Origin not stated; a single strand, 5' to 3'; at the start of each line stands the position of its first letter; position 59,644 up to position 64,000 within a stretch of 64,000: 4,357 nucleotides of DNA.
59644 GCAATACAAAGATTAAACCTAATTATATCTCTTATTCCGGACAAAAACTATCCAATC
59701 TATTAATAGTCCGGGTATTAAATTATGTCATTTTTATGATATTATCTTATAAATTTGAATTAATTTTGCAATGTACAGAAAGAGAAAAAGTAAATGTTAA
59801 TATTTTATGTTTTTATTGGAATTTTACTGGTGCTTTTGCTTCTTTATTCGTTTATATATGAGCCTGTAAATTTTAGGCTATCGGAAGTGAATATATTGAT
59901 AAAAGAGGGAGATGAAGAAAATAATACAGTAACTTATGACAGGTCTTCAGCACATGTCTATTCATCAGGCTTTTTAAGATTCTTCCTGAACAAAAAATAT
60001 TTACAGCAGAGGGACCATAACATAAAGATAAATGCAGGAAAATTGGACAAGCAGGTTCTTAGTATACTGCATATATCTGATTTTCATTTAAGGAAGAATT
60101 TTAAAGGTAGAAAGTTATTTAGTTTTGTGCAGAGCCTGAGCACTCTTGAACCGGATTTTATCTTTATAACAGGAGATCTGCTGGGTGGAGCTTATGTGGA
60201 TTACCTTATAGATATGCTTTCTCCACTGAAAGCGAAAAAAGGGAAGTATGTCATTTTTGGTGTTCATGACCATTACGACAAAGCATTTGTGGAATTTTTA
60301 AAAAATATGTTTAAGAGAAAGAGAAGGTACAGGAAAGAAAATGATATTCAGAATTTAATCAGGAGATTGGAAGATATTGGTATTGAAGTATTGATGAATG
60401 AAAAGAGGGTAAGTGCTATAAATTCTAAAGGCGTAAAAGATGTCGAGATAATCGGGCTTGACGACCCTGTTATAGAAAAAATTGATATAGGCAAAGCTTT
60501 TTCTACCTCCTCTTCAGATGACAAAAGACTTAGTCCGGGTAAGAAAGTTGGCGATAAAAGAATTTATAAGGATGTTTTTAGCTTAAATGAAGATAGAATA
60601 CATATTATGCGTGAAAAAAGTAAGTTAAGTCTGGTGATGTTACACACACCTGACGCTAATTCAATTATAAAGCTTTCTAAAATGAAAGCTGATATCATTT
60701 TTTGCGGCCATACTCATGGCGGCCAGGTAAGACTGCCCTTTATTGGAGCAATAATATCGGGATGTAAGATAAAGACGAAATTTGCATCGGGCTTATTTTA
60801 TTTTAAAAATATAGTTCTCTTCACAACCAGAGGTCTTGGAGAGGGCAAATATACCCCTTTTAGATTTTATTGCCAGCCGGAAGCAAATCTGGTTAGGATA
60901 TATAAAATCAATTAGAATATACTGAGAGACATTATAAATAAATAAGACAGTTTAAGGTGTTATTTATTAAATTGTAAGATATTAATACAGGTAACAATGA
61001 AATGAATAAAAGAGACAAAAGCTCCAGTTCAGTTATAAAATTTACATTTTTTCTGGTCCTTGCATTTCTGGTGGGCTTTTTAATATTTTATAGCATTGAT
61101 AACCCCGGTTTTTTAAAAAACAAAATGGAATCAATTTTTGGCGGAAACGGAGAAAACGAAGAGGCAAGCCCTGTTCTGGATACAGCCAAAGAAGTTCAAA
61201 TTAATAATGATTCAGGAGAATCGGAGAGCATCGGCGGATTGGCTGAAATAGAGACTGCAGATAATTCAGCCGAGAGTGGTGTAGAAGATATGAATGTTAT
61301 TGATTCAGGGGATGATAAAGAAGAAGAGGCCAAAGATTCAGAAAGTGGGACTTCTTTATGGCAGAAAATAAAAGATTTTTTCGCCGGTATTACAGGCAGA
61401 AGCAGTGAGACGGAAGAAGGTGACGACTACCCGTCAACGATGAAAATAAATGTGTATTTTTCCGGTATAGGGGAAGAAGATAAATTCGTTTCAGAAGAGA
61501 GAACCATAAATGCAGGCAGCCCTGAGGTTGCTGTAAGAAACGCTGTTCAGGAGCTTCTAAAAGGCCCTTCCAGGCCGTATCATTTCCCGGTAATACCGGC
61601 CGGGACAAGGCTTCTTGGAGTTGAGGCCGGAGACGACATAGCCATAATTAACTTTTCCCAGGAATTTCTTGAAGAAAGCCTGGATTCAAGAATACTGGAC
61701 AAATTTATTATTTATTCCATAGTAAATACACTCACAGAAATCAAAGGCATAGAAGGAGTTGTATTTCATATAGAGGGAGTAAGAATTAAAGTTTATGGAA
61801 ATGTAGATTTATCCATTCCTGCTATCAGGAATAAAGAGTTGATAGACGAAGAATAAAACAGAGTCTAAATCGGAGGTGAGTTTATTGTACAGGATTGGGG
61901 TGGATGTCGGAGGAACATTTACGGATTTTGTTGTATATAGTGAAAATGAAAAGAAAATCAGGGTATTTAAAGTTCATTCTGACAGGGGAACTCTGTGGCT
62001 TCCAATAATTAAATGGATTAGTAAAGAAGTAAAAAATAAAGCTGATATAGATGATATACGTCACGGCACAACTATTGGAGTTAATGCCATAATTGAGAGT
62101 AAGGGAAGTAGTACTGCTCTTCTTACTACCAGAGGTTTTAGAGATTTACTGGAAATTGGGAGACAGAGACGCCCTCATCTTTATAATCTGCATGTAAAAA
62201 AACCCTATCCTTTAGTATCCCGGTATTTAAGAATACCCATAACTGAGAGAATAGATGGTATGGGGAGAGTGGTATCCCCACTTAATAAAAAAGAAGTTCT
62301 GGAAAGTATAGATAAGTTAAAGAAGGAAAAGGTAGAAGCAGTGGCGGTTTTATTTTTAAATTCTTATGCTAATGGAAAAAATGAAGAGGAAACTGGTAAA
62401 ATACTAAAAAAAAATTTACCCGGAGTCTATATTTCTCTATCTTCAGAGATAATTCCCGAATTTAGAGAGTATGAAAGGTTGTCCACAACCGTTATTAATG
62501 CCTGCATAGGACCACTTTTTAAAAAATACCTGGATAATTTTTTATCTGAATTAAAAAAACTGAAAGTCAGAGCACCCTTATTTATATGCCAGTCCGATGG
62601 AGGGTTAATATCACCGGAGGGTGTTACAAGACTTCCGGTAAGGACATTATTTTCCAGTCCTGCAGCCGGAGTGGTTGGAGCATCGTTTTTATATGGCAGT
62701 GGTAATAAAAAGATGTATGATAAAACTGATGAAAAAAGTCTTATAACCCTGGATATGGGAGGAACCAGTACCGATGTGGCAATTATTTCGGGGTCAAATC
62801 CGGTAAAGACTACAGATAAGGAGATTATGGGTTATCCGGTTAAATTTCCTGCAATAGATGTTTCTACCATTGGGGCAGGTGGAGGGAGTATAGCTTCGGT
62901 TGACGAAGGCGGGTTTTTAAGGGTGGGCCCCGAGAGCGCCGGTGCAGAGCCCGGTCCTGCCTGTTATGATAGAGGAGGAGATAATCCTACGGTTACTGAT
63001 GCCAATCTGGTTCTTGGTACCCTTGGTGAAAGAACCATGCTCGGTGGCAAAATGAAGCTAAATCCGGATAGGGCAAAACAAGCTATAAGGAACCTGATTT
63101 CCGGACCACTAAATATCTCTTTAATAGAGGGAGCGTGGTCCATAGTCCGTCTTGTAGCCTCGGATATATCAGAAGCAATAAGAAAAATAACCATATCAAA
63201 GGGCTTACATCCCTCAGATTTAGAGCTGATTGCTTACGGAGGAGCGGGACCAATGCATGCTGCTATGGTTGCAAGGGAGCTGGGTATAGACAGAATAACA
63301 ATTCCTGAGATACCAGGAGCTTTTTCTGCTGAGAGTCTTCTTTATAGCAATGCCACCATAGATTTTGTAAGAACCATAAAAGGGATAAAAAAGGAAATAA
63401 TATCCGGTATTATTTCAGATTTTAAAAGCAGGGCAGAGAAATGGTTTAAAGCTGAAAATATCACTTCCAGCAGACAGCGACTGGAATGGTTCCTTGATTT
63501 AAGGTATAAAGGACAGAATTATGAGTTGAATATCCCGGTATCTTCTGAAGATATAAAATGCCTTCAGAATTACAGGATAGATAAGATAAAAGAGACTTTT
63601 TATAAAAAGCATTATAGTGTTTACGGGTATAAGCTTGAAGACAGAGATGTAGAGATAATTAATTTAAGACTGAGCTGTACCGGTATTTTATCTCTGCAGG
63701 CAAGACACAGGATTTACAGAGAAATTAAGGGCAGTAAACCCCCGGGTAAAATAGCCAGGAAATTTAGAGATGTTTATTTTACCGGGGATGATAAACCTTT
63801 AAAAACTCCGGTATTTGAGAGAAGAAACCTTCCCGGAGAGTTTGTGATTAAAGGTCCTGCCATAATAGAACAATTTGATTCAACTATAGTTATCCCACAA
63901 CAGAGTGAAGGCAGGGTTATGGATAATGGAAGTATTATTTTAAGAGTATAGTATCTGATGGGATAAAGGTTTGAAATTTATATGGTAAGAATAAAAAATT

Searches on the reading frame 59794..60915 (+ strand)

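Call 49: search_protein_families(library=pfam, proteins=[window:59794-60915:+], max_evalue=0.0001)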
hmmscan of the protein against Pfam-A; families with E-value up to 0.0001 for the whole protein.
window:59794-60915:+ (373 aa): 2 families
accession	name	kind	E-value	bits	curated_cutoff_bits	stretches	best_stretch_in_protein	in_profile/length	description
PF00149.33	Metallophos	-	7.6e-12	46.5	21.5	1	90-309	2-190/191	Calcineurin-like phosphoesterase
PF12850.12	Metallophos_2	-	1.2e-05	25.9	27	0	90-169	2-60/154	Calcineurin-like phosphoesterase superfamily domain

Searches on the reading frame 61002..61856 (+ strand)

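Call 49: search_protein_families(library=pfam, proteins=[window:61002-61856:+], max_evalue=0.0001)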
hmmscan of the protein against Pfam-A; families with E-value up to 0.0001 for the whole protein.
window:61002-61856:+ (284 aa): 1 family
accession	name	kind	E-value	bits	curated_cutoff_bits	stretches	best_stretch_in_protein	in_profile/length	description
PF10646.14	Germane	-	7.4e-21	75.3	23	1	151-260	2-114/117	Sporulation and spore germination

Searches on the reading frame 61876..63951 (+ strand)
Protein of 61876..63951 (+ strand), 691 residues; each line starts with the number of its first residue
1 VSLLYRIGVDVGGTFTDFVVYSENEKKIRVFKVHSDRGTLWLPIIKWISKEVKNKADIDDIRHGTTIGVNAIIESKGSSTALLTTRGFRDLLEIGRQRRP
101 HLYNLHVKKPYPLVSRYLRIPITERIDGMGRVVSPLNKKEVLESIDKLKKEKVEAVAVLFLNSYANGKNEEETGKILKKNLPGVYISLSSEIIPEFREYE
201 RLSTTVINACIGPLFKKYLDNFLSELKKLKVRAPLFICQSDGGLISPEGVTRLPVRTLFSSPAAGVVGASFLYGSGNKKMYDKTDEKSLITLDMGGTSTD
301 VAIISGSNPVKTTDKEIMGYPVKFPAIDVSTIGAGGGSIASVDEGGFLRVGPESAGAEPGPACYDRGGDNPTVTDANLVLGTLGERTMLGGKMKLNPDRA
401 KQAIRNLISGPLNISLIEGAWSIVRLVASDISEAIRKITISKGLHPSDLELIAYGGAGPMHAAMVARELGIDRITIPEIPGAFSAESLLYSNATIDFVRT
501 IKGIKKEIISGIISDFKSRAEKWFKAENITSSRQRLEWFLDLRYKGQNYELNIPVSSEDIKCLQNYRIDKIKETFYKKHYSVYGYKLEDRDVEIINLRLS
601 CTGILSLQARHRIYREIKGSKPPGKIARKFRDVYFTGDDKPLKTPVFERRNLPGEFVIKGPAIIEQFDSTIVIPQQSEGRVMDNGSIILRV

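Call 76: search_protein_families(library=ncbifam, proteins=[window:61876-63951:+], max_evalue=0.00001)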
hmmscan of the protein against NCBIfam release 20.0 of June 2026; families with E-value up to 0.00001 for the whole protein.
window:61876-63951:+ (691 aa): 3 families
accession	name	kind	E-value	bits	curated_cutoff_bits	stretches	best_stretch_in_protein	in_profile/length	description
NF050156.1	CapLactmsAlpCapA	equivalog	2.8e-149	498.5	1000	1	5-687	1-683/689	caprolactamase subunit alpha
NF042975.2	AcphenoCarb_ApcC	equivalog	9.8e-73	245.5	1500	1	5-677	9-697/733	acetophenone carboxylase subunit gamma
NF042960.1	AcphenoCarb_ApcA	equivalog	3.9e-52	177.4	1250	1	5-686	2-652/658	acetophenone carboxylase subunit alpha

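Call 82: find_encoding_contigs(protein=window:61876-63951:+, flank=10000, max_places=2)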
Protein window:61876-63951:+ (691 aa): no gene with exactly this product is on record in the collection.
